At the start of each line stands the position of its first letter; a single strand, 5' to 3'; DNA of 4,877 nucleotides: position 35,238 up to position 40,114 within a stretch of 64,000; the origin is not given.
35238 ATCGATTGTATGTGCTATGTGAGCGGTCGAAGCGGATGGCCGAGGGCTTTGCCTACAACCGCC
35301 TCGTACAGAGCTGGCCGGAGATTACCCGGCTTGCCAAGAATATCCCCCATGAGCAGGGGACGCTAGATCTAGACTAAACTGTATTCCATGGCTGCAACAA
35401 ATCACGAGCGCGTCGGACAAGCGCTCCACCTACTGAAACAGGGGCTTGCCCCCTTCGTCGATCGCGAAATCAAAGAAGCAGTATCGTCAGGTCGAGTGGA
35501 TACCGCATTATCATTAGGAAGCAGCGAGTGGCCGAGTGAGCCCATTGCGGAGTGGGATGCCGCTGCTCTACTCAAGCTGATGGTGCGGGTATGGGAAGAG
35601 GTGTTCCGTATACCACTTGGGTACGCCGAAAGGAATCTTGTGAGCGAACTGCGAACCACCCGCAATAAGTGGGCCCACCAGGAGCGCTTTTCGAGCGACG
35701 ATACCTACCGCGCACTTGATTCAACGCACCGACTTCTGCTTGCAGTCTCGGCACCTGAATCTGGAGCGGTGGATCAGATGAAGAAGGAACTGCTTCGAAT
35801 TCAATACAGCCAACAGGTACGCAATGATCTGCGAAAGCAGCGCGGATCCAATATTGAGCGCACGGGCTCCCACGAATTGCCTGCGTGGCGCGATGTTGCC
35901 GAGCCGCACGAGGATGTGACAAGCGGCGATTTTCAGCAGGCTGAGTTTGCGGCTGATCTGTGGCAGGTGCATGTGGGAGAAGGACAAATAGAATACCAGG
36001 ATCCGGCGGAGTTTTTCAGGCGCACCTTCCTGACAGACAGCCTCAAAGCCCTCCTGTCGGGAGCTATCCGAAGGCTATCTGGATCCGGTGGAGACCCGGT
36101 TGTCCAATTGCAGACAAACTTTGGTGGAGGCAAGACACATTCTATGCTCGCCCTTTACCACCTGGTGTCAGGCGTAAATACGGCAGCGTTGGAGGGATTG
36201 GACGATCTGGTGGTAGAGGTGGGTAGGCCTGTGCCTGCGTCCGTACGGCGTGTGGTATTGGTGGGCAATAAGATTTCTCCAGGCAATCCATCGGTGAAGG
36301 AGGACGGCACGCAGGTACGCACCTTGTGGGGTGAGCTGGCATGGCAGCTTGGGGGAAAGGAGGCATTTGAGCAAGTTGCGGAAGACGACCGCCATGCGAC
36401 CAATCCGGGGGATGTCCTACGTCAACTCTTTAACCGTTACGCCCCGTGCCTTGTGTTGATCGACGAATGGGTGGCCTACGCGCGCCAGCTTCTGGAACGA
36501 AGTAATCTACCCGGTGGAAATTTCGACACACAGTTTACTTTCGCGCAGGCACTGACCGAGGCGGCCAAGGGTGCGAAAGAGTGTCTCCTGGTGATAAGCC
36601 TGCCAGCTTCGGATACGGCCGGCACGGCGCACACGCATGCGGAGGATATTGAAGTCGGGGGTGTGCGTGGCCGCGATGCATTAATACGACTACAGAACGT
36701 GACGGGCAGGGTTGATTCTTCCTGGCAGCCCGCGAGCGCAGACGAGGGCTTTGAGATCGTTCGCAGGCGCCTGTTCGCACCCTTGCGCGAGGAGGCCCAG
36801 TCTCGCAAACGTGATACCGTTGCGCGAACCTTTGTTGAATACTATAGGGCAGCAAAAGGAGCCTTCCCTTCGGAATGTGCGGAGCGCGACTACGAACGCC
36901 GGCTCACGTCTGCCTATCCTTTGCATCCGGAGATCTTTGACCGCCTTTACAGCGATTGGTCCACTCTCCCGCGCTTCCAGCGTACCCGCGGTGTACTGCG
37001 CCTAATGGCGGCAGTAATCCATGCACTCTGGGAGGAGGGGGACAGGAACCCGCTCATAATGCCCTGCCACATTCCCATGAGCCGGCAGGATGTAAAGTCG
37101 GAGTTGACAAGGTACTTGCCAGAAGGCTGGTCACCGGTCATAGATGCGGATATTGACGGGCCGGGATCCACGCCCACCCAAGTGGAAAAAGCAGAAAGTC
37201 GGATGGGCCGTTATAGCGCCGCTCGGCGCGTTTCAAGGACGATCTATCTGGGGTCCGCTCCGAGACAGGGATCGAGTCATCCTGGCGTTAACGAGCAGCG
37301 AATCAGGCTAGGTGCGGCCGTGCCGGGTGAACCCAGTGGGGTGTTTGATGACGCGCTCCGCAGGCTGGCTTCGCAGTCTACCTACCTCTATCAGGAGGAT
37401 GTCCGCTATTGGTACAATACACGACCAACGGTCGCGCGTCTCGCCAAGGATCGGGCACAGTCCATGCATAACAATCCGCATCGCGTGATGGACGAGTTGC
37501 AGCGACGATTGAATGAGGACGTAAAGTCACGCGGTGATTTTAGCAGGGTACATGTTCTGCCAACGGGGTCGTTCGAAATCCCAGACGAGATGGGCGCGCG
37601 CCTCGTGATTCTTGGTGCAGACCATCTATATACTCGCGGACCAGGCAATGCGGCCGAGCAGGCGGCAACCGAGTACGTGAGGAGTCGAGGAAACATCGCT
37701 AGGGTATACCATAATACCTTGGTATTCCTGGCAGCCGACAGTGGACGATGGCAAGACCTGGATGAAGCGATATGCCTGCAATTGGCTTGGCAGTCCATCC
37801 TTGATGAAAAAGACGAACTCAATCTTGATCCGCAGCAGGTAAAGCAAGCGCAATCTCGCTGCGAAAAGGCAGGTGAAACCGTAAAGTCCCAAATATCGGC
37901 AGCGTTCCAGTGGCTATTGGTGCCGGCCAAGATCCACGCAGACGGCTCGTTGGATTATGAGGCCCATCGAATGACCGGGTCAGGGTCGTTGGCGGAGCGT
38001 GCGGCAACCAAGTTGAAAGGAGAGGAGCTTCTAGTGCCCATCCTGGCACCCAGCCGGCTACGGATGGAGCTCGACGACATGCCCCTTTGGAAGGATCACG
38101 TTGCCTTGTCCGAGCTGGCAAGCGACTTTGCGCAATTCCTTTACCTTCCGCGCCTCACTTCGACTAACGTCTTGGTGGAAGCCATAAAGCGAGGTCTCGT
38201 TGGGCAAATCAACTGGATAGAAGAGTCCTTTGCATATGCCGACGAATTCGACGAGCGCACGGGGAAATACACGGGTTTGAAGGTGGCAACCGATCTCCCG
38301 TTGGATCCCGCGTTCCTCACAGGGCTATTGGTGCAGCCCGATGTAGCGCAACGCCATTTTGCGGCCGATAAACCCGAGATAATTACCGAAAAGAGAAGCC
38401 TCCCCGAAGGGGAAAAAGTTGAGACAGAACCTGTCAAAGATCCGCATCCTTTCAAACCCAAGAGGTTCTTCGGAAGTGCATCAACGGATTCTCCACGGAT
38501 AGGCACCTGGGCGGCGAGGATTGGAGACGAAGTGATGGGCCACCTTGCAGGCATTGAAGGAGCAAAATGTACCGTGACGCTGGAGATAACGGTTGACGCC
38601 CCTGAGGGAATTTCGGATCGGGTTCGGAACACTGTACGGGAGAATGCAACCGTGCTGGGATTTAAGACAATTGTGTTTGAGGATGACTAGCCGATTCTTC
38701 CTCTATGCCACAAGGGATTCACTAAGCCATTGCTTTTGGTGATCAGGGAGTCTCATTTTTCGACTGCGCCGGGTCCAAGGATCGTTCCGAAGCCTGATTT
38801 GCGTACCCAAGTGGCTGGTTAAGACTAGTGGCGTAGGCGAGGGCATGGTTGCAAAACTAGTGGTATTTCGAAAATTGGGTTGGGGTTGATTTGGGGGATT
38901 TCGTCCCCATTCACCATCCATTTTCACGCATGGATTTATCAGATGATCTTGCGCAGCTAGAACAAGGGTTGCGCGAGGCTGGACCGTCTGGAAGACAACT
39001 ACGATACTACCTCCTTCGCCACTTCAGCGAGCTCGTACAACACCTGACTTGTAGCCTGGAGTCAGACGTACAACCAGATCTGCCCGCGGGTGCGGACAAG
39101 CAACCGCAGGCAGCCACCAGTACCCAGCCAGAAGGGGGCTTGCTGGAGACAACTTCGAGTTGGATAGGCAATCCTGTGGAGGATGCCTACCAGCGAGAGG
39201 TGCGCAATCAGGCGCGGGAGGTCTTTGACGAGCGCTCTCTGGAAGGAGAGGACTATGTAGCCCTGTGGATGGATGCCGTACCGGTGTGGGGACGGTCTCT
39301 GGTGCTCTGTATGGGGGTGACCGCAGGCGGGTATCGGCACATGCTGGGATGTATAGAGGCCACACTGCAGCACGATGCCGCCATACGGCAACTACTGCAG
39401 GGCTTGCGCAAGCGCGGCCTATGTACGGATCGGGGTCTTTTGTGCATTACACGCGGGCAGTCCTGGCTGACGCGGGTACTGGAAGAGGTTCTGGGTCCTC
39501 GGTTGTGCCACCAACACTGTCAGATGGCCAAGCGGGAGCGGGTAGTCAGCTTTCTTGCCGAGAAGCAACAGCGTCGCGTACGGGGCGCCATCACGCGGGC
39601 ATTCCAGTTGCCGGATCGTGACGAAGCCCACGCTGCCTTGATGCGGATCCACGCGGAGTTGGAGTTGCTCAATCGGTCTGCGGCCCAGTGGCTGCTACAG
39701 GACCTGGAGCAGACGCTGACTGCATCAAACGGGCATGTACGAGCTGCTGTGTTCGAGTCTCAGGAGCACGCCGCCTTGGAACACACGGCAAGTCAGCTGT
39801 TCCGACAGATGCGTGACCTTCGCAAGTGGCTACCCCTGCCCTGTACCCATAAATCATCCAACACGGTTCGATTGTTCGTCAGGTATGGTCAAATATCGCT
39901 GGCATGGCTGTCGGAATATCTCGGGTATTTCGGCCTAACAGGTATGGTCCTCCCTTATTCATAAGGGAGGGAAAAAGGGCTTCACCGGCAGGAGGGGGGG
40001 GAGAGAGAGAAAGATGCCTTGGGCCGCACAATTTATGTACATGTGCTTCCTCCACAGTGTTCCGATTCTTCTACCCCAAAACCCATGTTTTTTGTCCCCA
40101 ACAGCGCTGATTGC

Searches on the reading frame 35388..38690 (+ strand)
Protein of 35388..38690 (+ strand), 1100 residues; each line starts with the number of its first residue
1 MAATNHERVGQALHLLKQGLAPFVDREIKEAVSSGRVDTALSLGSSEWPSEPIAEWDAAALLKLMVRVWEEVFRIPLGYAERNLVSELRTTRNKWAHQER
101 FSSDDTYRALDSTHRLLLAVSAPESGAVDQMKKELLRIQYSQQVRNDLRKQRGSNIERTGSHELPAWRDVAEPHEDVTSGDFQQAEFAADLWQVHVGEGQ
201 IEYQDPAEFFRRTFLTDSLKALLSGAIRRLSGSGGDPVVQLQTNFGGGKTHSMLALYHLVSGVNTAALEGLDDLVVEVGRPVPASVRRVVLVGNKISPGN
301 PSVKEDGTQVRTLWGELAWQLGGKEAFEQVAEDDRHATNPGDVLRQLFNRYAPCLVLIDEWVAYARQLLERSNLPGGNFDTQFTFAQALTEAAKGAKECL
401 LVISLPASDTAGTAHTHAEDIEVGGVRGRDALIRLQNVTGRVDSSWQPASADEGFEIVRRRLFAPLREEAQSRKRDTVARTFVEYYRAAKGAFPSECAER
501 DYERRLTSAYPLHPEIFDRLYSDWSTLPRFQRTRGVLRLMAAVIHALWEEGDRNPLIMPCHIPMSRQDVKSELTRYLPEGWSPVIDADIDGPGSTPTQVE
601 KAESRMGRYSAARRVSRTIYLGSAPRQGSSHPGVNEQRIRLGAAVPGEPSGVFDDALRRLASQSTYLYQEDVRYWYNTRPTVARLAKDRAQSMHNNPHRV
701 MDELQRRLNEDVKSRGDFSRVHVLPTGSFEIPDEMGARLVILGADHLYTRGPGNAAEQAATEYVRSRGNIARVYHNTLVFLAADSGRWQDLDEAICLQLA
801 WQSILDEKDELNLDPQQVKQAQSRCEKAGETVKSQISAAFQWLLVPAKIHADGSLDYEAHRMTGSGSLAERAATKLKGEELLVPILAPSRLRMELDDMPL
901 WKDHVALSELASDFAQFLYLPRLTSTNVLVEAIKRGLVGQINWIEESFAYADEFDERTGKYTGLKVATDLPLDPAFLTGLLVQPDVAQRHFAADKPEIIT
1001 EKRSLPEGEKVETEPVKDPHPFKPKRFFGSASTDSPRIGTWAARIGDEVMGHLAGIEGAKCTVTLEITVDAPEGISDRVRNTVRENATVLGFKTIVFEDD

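Call 11: search_protein_families(library=pfam, proteins=[window:35388-38690:+], max_evalue=0.001)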
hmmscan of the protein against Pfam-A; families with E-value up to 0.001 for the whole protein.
window:35388-38690:+ (1100 aa): 2 families
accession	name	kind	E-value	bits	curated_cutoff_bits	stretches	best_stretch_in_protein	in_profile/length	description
PF18731.6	HEPN_Swt1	-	5.5e-32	110.9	27.5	1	11-121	1-115/115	Swt1-like HEPN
PF04465.17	DUF499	-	1.3e-31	109.7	23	1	286-807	23-554/1024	Protein of unknown function (DUF499)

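Call 106: search_protein_families(library=padloc, proteins=[window:35388-38690:+], max_evalue=0.00001)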
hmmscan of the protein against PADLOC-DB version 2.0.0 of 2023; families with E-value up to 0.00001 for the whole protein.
window:35388-38690:+ (1100 aa): 2 families
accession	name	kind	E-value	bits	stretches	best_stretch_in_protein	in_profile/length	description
PDLC00662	HmaC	-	0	1028.6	1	164-1098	3-940/941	AAA+ ATPase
PDLC02192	DUF499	-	7.3e-41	137.9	1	201-859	30-641/1022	-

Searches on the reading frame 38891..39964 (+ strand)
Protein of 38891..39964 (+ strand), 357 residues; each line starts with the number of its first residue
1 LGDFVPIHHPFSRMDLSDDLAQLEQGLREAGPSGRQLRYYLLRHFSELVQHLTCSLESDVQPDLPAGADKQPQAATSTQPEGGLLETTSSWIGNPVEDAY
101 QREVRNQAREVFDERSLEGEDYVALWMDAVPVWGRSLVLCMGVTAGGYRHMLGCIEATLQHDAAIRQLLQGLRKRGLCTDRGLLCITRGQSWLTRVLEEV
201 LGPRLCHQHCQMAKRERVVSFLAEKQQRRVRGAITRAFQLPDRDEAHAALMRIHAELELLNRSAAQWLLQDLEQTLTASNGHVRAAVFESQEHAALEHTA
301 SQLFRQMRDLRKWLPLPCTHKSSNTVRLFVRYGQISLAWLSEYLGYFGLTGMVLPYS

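Call 11: search_protein_families(library=pfam, proteins=[window:38891-39964:+], max_evalue=0.001)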
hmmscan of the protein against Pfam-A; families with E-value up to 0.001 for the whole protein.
window:38891-39964:+ (357 aa): 1 family
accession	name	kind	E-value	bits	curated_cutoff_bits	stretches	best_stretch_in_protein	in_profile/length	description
PF00872.24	Transposase_mut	-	3.2e-09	36.6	21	1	110-277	149-320/379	Transposase, Mutator family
